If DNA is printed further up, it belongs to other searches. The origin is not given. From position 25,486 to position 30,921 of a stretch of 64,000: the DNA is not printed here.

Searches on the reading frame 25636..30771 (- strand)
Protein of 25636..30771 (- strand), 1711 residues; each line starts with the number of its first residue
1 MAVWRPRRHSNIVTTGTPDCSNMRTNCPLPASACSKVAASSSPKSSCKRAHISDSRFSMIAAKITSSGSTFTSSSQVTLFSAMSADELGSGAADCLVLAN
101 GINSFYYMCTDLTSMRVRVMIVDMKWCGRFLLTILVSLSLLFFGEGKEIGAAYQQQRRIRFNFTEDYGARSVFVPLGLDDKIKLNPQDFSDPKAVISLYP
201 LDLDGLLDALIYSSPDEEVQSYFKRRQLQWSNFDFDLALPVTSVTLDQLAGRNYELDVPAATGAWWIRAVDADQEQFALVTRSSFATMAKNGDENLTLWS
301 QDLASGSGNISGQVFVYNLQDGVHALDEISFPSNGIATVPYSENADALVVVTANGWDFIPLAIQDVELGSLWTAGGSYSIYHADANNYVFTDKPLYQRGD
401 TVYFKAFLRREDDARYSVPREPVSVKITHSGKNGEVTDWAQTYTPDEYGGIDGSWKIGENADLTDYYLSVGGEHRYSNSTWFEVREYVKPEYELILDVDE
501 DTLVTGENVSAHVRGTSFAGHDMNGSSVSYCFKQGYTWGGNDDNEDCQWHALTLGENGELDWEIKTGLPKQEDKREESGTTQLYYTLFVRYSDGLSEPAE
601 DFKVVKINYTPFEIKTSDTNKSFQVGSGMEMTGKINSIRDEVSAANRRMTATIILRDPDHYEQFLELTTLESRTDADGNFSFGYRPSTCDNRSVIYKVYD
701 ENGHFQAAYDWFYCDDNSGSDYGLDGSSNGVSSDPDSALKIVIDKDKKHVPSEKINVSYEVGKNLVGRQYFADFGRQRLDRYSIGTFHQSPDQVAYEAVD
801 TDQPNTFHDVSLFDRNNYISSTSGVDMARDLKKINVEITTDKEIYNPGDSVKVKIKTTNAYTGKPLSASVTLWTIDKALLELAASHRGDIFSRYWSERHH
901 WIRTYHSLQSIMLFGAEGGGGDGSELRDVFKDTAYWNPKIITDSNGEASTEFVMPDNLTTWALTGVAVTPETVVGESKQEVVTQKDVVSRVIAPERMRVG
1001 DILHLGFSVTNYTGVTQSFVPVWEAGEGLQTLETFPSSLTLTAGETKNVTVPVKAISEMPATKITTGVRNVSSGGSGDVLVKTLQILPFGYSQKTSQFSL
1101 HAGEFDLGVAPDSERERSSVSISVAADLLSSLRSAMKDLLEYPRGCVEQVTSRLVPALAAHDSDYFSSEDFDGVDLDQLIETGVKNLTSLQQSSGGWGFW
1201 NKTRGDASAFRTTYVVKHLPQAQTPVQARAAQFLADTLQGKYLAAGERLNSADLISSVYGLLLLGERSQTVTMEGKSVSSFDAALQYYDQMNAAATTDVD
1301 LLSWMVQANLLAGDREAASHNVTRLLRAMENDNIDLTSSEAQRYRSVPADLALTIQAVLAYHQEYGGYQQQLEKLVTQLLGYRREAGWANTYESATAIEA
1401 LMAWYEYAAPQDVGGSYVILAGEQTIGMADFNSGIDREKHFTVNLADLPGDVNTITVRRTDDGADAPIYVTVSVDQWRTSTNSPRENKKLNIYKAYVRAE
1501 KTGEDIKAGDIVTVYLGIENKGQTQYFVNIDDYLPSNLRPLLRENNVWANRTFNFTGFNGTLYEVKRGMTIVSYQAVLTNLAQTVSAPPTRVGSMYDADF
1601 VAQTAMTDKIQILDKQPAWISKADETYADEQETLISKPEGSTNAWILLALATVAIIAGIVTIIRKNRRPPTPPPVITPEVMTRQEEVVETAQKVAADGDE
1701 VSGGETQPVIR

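Call 9: search_protein_families(library=pfam, proteins=[window:25636-30771:-], max_evalue=0.001)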
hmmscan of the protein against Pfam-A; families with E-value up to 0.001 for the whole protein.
window:25636-30771:- (1711 aa): 4 families
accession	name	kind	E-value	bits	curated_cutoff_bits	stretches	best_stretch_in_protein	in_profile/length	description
PF01835.25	MG2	-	4.6e-16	59.4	32.8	1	388-484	3-96/96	MG2 domain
PF00207.28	A2M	-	6.1e-15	55.3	21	1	933-1016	1-85/92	Alpha-2-macroglobulin family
PF07703.20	A2M_BRD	-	5.2e-07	30.5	22.7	1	793-882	57-140/140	Alpha-2-macroglobulin bait region domain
PF07678.20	TED_complement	-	7.1e-05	22.5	22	1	1123-1227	2-110/312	A-macroglobulin TED domain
